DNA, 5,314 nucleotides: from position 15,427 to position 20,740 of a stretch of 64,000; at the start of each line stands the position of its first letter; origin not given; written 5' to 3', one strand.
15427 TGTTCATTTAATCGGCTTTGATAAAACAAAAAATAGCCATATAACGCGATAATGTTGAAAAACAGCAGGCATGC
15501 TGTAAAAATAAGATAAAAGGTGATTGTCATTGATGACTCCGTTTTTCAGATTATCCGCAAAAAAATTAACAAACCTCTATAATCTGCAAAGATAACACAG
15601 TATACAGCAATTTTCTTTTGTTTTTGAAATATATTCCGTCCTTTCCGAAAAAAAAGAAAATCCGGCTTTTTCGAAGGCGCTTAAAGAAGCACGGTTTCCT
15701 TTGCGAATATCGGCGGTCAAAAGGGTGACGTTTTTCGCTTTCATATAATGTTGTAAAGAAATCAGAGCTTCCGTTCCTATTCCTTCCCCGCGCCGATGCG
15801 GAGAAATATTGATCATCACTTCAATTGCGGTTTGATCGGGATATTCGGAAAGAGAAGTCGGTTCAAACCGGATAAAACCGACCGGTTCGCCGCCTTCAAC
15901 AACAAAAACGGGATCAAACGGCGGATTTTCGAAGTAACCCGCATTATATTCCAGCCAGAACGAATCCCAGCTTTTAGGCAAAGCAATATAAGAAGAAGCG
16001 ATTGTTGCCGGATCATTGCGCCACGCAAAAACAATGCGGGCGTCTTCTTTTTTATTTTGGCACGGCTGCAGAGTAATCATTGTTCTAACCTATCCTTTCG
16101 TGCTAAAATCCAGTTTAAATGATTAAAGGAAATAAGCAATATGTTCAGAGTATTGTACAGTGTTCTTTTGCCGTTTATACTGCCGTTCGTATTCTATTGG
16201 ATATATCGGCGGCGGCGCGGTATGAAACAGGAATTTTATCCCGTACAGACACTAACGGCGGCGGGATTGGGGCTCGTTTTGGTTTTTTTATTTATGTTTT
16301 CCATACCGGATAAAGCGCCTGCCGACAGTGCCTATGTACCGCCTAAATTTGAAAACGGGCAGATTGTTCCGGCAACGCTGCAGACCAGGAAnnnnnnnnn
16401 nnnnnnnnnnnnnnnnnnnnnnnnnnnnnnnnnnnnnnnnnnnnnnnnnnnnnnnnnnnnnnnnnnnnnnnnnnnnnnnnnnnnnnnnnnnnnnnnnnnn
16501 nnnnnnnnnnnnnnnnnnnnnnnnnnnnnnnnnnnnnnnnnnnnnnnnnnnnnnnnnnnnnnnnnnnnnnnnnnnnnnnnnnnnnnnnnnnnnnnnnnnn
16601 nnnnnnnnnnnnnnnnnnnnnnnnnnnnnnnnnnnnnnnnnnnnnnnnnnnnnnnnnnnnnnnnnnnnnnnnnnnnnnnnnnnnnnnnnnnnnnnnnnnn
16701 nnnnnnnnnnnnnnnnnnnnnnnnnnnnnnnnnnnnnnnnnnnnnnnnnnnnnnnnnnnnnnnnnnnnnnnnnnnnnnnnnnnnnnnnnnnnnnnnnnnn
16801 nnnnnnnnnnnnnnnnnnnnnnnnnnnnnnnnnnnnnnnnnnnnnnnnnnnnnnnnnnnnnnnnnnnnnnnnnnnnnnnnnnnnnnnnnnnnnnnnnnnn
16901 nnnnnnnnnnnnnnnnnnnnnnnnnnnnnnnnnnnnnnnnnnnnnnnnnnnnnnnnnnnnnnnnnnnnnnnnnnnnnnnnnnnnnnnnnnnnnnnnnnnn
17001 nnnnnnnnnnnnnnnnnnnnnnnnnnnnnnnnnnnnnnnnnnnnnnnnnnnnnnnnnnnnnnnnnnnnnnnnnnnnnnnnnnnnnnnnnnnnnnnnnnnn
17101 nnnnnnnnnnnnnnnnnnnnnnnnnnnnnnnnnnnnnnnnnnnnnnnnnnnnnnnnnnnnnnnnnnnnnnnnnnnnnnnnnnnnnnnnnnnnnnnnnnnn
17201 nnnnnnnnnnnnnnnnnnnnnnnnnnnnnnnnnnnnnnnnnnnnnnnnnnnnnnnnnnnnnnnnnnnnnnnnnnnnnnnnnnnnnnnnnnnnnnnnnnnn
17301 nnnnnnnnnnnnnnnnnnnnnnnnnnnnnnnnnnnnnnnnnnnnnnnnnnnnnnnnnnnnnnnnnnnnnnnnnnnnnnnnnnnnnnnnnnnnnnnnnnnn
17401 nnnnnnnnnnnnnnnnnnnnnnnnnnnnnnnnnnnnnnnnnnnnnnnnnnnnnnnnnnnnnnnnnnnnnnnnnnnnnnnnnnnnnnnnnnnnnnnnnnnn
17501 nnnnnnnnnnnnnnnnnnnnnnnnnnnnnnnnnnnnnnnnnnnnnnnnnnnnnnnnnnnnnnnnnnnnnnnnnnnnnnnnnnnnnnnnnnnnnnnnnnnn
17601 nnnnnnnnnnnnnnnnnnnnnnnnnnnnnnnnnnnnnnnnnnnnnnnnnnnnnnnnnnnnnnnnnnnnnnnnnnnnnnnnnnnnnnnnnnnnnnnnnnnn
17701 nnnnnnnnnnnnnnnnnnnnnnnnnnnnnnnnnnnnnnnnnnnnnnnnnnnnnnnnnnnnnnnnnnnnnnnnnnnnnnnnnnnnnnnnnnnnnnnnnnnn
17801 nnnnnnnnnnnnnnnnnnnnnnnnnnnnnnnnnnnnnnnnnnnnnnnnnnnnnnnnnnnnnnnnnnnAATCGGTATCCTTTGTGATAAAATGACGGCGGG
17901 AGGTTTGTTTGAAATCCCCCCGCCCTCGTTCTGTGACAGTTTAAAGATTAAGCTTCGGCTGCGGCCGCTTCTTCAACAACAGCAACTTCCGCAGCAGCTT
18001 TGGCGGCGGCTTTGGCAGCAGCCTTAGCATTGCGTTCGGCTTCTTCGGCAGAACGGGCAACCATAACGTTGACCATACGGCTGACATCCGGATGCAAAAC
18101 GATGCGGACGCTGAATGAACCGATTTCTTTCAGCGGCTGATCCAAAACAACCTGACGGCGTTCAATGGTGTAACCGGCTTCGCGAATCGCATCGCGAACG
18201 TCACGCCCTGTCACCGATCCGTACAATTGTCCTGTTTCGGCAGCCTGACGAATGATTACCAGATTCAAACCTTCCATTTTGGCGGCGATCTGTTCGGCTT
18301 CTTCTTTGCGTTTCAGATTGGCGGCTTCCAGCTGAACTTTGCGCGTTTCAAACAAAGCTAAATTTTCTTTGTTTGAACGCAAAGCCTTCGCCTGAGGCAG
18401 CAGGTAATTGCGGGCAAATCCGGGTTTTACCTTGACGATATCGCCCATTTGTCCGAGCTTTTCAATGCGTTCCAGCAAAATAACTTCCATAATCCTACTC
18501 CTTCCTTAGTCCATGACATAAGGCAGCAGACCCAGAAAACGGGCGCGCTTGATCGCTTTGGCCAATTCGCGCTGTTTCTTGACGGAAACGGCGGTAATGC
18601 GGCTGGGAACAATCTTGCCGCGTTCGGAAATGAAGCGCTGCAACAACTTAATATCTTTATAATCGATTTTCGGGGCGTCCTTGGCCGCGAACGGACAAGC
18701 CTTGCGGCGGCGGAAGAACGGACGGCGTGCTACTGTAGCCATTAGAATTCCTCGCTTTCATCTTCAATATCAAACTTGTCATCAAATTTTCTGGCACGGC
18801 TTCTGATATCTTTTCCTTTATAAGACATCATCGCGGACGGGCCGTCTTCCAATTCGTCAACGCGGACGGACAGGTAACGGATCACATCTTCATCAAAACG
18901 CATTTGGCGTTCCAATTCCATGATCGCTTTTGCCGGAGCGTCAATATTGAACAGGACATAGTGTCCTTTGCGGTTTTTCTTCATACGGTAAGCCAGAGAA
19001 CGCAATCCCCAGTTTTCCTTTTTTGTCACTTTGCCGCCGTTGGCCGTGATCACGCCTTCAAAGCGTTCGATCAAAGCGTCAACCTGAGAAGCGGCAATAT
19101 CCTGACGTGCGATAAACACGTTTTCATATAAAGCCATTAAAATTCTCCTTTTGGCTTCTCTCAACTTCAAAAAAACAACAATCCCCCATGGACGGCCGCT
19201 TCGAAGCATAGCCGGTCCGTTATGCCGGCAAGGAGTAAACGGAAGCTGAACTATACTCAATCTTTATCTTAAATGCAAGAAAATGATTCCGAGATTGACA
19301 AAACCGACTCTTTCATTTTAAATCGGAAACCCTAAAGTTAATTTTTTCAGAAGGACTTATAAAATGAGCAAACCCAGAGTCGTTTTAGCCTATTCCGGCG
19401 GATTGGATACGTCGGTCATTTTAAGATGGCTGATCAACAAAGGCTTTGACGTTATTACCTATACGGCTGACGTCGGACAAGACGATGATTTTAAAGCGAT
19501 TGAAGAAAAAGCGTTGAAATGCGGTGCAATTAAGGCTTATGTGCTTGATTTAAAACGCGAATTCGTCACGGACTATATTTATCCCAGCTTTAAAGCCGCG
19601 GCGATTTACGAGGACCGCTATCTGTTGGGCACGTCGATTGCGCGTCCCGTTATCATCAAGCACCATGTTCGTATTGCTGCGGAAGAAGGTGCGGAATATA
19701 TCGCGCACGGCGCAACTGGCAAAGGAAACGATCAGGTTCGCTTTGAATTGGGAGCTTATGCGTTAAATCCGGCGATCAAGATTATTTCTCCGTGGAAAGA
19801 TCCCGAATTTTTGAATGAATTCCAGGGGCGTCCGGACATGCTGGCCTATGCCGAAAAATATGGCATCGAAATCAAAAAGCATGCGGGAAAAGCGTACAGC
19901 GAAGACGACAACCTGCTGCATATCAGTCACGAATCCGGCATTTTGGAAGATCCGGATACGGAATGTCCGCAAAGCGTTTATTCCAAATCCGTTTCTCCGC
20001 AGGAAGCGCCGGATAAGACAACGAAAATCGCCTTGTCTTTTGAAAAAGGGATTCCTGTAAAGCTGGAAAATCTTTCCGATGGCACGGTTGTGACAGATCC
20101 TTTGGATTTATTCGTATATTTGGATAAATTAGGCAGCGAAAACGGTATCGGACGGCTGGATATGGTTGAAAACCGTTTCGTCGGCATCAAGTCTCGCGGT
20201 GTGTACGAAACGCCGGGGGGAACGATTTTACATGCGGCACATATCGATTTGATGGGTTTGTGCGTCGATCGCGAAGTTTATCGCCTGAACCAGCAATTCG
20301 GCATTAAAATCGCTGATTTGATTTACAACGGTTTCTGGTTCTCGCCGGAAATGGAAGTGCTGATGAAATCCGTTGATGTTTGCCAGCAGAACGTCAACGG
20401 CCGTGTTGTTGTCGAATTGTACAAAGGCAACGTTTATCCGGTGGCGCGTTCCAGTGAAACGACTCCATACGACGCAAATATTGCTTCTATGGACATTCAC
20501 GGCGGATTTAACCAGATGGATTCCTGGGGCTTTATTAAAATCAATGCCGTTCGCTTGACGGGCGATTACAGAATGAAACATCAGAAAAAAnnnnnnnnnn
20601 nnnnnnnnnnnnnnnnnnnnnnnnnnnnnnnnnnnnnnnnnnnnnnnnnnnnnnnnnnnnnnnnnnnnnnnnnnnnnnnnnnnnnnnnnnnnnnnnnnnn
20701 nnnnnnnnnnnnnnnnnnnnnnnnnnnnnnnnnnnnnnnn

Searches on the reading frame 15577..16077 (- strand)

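Call 49: search_protein_families(library=pfam, proteins=[window:15577-16077:-], max_evalue=0.00001)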
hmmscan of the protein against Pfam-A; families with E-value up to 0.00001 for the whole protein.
window:15577-16077:- (166 aa): 3 families
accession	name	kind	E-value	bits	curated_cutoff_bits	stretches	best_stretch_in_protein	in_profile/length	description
PF00583.31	Acetyltransf_1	-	9e-13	49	20.7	1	35-140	14-116/116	Acetyltransferase (GNAT) family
PF13302.13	Acetyltransf_3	-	2.5e-12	48.1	25.4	1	9-140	8-137/138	Acetyltransferase (GNAT) domain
PF13508.13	Acetyltransf_7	-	7.3e-06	26.7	27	1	57-140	5-82/84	Acetyltransferase (GNAT) domain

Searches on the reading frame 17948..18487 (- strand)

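Call 49: search_protein_families(library=pfam, proteins=[window:17948-18487:-], max_evalue=0.00001)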
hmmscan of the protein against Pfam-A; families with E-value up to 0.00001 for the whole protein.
window:17948-18487:- (179 aa): 2 families
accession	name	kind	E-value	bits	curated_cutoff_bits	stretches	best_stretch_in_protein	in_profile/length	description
PF03948.19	Ribosomal_L9_C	-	3.1e-24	85.7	23.2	1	62-144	1-85/86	Ribosomal protein L9, C-terminal domain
PF01281.25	Ribosomal_L9_N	-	1e-18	67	20.7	1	1-45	2-46/47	Ribosomal protein L9, N-terminal domain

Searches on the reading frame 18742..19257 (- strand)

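Call 49: search_protein_families(library=pfam, proteins=[window:18742-19257:-], max_evalue=0.00001)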
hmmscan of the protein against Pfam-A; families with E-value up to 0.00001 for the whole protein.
window:18742-19257:- (171 aa): 1 family
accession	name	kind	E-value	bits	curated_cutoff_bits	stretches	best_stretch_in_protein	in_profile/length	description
PF01250.22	Ribosomal_S6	-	6.9e-33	113.1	27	1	44-132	2-90/90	Ribosomal protein S6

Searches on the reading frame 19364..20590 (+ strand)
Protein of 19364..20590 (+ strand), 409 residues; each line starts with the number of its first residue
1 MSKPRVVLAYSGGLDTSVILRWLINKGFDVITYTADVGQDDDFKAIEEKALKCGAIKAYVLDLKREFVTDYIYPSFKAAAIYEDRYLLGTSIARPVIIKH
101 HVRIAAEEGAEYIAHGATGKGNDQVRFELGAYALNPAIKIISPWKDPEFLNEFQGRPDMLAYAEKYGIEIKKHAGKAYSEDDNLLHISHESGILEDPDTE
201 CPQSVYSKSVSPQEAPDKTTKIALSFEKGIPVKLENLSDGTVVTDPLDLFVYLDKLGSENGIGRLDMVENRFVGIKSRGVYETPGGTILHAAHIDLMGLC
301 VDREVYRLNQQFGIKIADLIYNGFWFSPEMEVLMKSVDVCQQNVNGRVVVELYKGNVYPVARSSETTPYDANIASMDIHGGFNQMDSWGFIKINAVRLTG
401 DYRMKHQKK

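Call 49: search_protein_families(library=pfam, proteins=[window:19364-20590:+], max_evalue=0.00001)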
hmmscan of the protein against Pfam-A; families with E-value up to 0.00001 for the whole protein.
window:19364-20590:+ (409 aa): 2 families
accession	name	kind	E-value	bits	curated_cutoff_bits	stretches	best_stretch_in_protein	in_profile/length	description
PF20979.2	Arginosuc_syn_C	-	5e-68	229.4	27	1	178-397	1-215/219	Arginosuccinate synthase C-terminal domain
PF00764.25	Arginosuc_synth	-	3.7e-63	212.8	27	1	5-169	1-162/162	Arginosuccinate synthase N-terminal HUP domain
